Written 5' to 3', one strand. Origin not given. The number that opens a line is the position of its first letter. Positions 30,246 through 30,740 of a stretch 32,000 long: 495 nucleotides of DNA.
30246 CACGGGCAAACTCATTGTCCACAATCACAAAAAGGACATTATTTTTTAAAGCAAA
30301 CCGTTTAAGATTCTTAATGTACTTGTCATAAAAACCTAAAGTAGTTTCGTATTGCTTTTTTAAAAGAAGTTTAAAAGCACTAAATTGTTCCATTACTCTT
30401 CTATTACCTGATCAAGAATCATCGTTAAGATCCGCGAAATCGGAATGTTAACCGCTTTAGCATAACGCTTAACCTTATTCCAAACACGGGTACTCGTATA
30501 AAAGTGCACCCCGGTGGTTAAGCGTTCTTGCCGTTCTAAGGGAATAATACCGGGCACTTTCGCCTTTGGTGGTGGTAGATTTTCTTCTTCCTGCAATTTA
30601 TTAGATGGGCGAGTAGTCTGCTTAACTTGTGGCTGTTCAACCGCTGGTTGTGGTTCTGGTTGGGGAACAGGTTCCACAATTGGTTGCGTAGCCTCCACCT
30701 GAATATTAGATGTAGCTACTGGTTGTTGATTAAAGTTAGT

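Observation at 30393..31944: soj-ORF250-dnaA operon: an RHH-like protein may be the missing centromere-binding partner of an orphan ParA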

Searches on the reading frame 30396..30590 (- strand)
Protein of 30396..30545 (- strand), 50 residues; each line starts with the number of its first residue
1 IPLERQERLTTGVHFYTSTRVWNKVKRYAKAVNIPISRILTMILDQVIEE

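Call 3: search_protein_families(library=pfam, proteins=[window:30396-30545:-], max_evalue=10)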
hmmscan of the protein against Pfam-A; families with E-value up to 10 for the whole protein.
window:30396-30545:- (50 aa): 1 family
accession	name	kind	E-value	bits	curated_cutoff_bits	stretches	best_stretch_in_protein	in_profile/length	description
PF07362.18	CcdA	-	0.16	12.8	22.4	1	23-49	10-36/71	Post-segregation antitoxin CcdA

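Call 33: search_solved_structures(query=A5, max_evalue=10, show_alignments=5)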
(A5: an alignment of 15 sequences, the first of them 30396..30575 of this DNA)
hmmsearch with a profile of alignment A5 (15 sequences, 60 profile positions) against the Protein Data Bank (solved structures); distinct sequences matched with E-value up to 10: 8.
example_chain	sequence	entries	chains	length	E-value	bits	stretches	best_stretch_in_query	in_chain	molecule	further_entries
5lw0_A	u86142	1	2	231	0.54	13.4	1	27-52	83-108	Basic helix-loop-helix, putative, expressed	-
4e9u_A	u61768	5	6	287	0.57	13.3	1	22-45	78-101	Dehydrosqualene synthase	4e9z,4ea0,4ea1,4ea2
4f6v_A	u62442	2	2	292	0.59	13.3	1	22-45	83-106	Dehydrosqualene synthase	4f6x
2zco_A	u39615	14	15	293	0.59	13.3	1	22-45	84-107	Dehydrosqualene synthase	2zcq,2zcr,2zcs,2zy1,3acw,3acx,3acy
3ae0_A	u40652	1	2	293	0.59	13.3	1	22-45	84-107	Dehydrosqualene synthase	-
3adz_A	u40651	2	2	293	0.59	13.3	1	22-45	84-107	Dehydrosqualene synthase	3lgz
3vjd_A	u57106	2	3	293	0.6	13.3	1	22-45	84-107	Dehydrosqualene synthase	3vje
4bxi_A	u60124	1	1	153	2.7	11.1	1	43-58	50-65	ACCESSORY GENE REGULATOR PROTEIN C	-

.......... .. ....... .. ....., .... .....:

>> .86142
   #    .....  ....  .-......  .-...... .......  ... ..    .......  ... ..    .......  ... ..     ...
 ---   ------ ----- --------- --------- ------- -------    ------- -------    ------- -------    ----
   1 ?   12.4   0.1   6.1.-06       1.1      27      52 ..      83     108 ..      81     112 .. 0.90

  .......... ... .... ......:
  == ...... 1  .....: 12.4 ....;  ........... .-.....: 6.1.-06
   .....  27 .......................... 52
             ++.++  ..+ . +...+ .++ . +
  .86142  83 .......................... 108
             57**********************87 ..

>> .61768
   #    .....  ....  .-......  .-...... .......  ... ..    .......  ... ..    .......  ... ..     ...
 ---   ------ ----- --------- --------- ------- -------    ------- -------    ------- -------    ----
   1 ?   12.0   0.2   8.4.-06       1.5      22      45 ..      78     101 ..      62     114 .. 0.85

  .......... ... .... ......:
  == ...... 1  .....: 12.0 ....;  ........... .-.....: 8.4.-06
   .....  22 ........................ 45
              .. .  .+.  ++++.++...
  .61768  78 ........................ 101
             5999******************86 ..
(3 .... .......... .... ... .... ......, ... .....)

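Call 41: predict_structure(alignment_id=A5)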
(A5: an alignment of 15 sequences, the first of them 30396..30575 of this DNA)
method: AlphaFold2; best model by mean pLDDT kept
length: 60 residues; sequences in the alignment: 15
mean_pLDDT: 72.4   pTM: 0.44
mean pLDDT of the five models: 72.4, 72.2, 71.6, 71.3, 69.8
residues with pLDDT >= 90: 17; 70-90: 15; 50-70: 24; < 50: 4
segments of 3 or more residues with pLDDT < 50: none
pLDDT, mean of each block of 10 residues (from residue 1): 51 54 65 90 92 81
secondary structure, 60 per line:
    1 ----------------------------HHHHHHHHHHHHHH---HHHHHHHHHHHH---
elements in order: H29-42 H46-57

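Call 44: fold_search(model_id=the predicted structure, library=pdb)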
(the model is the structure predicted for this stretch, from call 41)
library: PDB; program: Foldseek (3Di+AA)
matches with E <= 10: 26; with E <= 0.001: 0
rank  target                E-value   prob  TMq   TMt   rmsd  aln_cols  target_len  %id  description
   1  6a6x_D                5.9e+00  0.28  0.44  0.49   1.3        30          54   27  The crystal structure of the Mtb MazE-MazF-mt9 complex (released 2019-07-03)
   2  2k5j_MODEL_1_A        6.3e+00  0.25  0.44  0.34   1.3        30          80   23  Solution structure of protein yiiF from Shigella flexneri serotype 5b (strain 8401) . Northeast Structural Gen (released 2008-08-26)
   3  4hv0_B                6.3e+00  0.23  0.42  0.28   1.2        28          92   21  Structure and Function of AvtR, a Novel Transcriptional Regulator from a Hyperthermophilic Archaeal Lipothrixvirus (released 2012-11-21)
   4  5nis                  6.3e+00  0.10  0.35  0.05   6.0        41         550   20  Neutral trehalase Nth1 from Saccharomyces cerevisiae (released 2017-11-01)
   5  3veb_B                7.3e+00  0.18  0.41  0.18   2.3        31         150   13  Crystal Structure of Matp-matS (released 2012-11-21)
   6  5jrd_L                7.3e+00  0.14  0.35  0.04   2.3        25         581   24  E. coli Hydrogenase-1 variant P508A (released 2017-03-08)
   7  2cpg_C                7.3e+00  0.13  0.45  0.60   8.4        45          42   18  TRANSCRIPTIONAL REPRESSOR COPG (released 1999-11-19)
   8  5x3t_A                7.8e+00  0.28  0.49  0.42   1.2        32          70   12  VapBC from Mycobacterium tuberculosis (released 2017-06-07)
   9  5lmm_L                7.8e+00  0.16  0.36  0.04   1.1        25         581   28  Structure of E coli Hydrogenase Hyd-1 mutant E28Q (released 2017-08-16)
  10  5m4a_A                7.8e+00  0.10  0.36  0.05   5.8        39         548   18  Neutral trehalase Nth1 from Saccharomyces cerevisiae in complex with trehalose (released 2017-11-01)
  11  5o9z_x                8.3e+00  0.12  0.41  0.45   2.3        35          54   11  Cryo-EM structure of a pre-catalytic human spliceosome primed for activation (B complex) (released 2017-08-16)
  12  9kkd_A                8.3e+00  0.11  0.37  0.47   2.8        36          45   19  the structure of StnY (released 2025-11-19)
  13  5jta                  8.3e+00  0.08  0.35  0.05   6.0        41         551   20  Neutral trehalase Nth1 from Saccharomyces cerevisiae (released 2017-11-01)
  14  5adu_L                8.9e+00  0.14  0.36  0.04   1.1        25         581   28  The Mechanism of Hydrogen Activation by NiFe-hydrogenases (released 2015-11-25)
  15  1ea4_B                8.9e+00  0.12  0.44  0.60   8.2        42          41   19  TRANSCRIPTIONAL REPRESSOR COPG/22bp dsDNA COMPLEX (released 2001-07-05)
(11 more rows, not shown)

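Call 46: search_protein_families(library=pfam, alignment_id=A5, max_evalue=10)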
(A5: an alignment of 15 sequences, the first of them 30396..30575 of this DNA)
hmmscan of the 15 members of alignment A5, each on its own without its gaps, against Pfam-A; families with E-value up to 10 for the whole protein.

A. member 1, window:30396-30575:- (60 aa): 0 families

B. families by the number of members that match (of 15 scanned): 8 families
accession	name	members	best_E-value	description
PF19891.5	DUF6364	12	0.00025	Family of unknown function (DUF6364)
PF12441.14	CopG_antitoxin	12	0.0067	CopG antitoxin of type II toxin-antitoxin system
PF02817.22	E3_binding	4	0.035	e3 binding domain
PF07878.17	RHH_5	3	0.02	CopG-like RHH_1 or ribbon-helix-helix domain, RHH_5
PF11020.14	DUF2610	3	0.15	Domain of unknown function (DUF2610)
PF12651.13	RHH_3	2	0.0056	Ribbon-helix-helix domain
PF22413.2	OGT_N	1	0.059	Methylated DNA-protein cysteine MeTransferase OGT N-terminal domain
PF08745.17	PIN_5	1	0.062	PINc domain ribonuclease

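Call 50: find_related_loci(query=A6, collection=genome_contigs, flank=5000)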
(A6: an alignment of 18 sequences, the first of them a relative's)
Query A6 (155 aa) in genome_contigs; peptide patterns used: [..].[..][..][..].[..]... (x = any residue, [..] = any of these).
13 stretches matched a pattern; 4 encode a relative of the query (tblastn E <= 1e-3); 4 distinct loci.
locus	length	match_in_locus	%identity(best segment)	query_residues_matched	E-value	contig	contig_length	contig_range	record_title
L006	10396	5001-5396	47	7-154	1e-27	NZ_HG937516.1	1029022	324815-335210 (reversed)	Mycoplasma amphoriforme A39 chromosome I, complete sequence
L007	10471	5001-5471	43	1-155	3e-23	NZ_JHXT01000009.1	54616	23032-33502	Mycoplasma testudinis ATCC 43263 T384DRAFT_scaffold00009.9_C, whole genome shotgun sequence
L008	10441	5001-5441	38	10-155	1e-19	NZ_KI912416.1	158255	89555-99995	Mycoplasma imitans ATCC 51306 P690DRAFT_scaffold00001.1, whole genome shotgun sequence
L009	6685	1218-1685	40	4-154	1e-14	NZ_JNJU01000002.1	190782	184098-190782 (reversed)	Mycoplasmoides alvi ATCC 29626 T383DRAFT_scaffold00002.2_C, whole genome shotgun sequence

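Call 52: list_cluster_members(proteins=[P0004, P0005, P0006, P0007, P0008, P0009, P0012, P0013, P0014, P0020])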
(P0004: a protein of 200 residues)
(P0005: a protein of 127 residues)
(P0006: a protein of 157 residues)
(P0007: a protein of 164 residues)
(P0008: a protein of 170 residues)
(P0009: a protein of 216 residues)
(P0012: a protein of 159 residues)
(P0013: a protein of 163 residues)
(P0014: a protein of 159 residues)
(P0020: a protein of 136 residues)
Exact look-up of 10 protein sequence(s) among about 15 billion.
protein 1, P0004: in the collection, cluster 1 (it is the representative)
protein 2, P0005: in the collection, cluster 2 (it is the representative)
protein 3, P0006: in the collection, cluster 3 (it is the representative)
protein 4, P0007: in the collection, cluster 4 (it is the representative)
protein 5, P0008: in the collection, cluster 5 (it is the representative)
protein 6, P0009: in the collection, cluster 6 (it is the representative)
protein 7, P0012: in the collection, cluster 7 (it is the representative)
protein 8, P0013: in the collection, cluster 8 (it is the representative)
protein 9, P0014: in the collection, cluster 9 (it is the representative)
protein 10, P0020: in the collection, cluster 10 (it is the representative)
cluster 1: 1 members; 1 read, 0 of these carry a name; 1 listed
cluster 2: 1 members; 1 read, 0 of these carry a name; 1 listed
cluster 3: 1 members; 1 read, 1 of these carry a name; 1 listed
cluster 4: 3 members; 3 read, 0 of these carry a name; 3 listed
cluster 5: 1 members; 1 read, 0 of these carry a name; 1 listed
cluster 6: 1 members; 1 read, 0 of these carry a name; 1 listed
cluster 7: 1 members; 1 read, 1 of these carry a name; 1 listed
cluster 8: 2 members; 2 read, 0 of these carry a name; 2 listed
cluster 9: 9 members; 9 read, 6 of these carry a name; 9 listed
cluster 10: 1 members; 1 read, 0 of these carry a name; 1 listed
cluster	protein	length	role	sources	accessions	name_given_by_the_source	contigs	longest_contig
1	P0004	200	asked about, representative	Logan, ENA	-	-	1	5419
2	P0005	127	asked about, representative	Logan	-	-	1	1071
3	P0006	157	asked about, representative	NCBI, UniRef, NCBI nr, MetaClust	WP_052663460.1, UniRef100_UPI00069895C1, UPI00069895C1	hypothetical protein [[Mycoplasma] testudinis] | hypothetical protein n=1 Tax=[Mycoplasma] testudinis TaxID=33924 RepID=UPI00069895C1 | status=active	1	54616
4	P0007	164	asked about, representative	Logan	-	-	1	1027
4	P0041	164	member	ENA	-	-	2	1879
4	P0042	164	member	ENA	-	-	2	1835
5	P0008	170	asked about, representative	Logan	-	-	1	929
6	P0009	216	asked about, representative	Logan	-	-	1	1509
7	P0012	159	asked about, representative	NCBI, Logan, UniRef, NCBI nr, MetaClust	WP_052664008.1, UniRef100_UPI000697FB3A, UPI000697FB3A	hypothetical protein [Mycoplasmoides alvi] | hypothetical protein n=1 Tax=Mycoplasmoides alvi TaxID=78580 RepID=UPI000697FB3A | status=active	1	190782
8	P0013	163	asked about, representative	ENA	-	-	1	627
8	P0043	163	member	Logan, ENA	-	-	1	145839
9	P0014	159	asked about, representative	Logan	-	-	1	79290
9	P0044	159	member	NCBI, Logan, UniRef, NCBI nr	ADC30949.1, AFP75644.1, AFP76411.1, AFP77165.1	hypothetical protein RUS47_03975 [Mycoplasmoides gallisepticum] | Uncharacterized protein n=1 Tax=Mycoplasmoides gallisepticum WI01_2001.043-13-2P ... | hypothetical protein [Mycoplasmoides gallisepticum]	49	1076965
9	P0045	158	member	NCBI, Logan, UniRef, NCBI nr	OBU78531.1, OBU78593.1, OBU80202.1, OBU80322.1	hypothetical protein BAX51_02740 [Mycoplasmoides gallisepticum] | Uncharacterized protein n=1 Tax=Mycoplasmoides gallisepticum TaxID=2096 ... | hypothetical protein [Mycoplasmoides gallisepticum]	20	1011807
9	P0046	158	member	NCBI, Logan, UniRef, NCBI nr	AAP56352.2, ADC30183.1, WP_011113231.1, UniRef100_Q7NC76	unique hypothetical protein [Mycoplasmoides gallisepticum str. R(low)] | Uncharacterized protein n=1 Tax=Mycoplasmoides gallisepticum (strain R(low / passage 15 / ... | hypothetical protein [Mycoplasmoides gallisepticum]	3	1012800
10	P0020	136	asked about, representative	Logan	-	-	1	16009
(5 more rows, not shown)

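Call 53: find_encoding_contigs(protein=P0020, flank=6000, max_places=1)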
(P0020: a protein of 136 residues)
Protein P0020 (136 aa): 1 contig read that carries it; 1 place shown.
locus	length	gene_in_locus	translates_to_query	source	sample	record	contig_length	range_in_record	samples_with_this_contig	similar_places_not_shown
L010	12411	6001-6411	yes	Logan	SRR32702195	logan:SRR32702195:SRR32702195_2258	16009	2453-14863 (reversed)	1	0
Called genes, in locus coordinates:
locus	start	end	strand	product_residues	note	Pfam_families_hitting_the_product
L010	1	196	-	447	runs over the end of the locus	?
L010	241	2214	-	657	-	PF02518:HATPase_c, PF00204:DNA_gyraseB, PF01751:Toprim, PF00986:DNA_gyraseB_C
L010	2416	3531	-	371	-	PF00712:DNA_pol3_beta, PF02767:DNA_pol3_beta_2, PF02768:DNA_pol3_beta_3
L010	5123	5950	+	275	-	PF01656:CbiA, PF02374:ArsA_ATPase (weak), PF06564:CBP_BcsQ (faint), PF09140:MipZ (faint), PF13614:AAA_31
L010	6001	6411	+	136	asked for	-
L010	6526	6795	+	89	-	PF00312:Ribosomal_S15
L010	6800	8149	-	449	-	PF11638:DnaA_N, PF00308:Bac_DnaA, PF01695:IstB_IS21, PF08299:Bac_DnaA_C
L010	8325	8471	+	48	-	PF00468:Ribosomal_L34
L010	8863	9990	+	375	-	PF02096:60KD_IMP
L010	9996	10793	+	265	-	PF00398:RrnaAD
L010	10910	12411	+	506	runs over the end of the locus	PF07690:MFS_1 (faint), PF07672:MFS_Mycoplasma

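Call 101: fold_search(model_id=the predicted structure, library=viral)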
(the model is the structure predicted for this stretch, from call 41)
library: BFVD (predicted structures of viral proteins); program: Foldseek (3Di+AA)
matches with E <= 10: 141; with E <= 0.001: 0
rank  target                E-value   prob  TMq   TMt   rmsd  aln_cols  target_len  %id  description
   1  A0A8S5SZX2            1.0e+00  0.90  0.48  0.23   0.8        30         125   40  MatP C-terminal ribbon-helix-helix domain [Podoviridae sp. ctxqo3]
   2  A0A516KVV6            1.3e+00  0.35  0.46  0.39  11.2        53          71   13  (no name in the UniProt tables at hand)
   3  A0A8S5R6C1            1.7e+00  0.41  0.53  0.21  13.8        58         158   17  Repressor [virus sp. ct6Ax4]
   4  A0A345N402            1.7e+00  0.28  0.47  0.29  12.8        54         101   26  (no name in the UniProt tables at hand)
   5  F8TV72                1.9e+00  0.60  0.43  0.43   1.0        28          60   18  (no name in the UniProt tables at hand)
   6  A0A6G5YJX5            1.9e+00  0.44  0.49  0.62   9.4        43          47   26  (no name in the UniProt tables at hand)
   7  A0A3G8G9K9            1.9e+00  0.41  0.48  0.55  10.6        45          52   22  (no name in the UniProt tables at hand)
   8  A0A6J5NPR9            1.9e+00  0.38  0.47  0.56  10.1        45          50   18  Uncharacterized protein [uncultured Caudovirales phage]
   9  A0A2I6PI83            2.1e+00  0.54  0.50  0.19   7.9        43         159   14  FhuF-like transporter [Pseudomonas phage PMBT14]
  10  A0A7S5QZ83            2.1e+00  0.38  0.45  0.53   6.3        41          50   17  Uncharacterized protein [Rhizobium phage RHph_Y2_6]
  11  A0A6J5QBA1            2.1e+00  0.23  0.45  0.35   9.9        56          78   25  Uncharacterized protein [uncultured Caudovirales phage]
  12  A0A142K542            2.2e+00  0.69  0.48  0.33   1.5        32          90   22  (no name in the UniProt tables at hand)
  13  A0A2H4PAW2            2.8e+00  0.20  0.43  0.31  10.5        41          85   15  (no name in the UniProt tables at hand)
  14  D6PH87                3.0e+00  0.38  0.48  0.44   3.2        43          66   21  (no name in the UniProt tables at hand)
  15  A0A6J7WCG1            3.0e+00  0.28  0.49  0.53  11.2        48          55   17  Uncharacterized protein [uncultured Caudovirales phage]
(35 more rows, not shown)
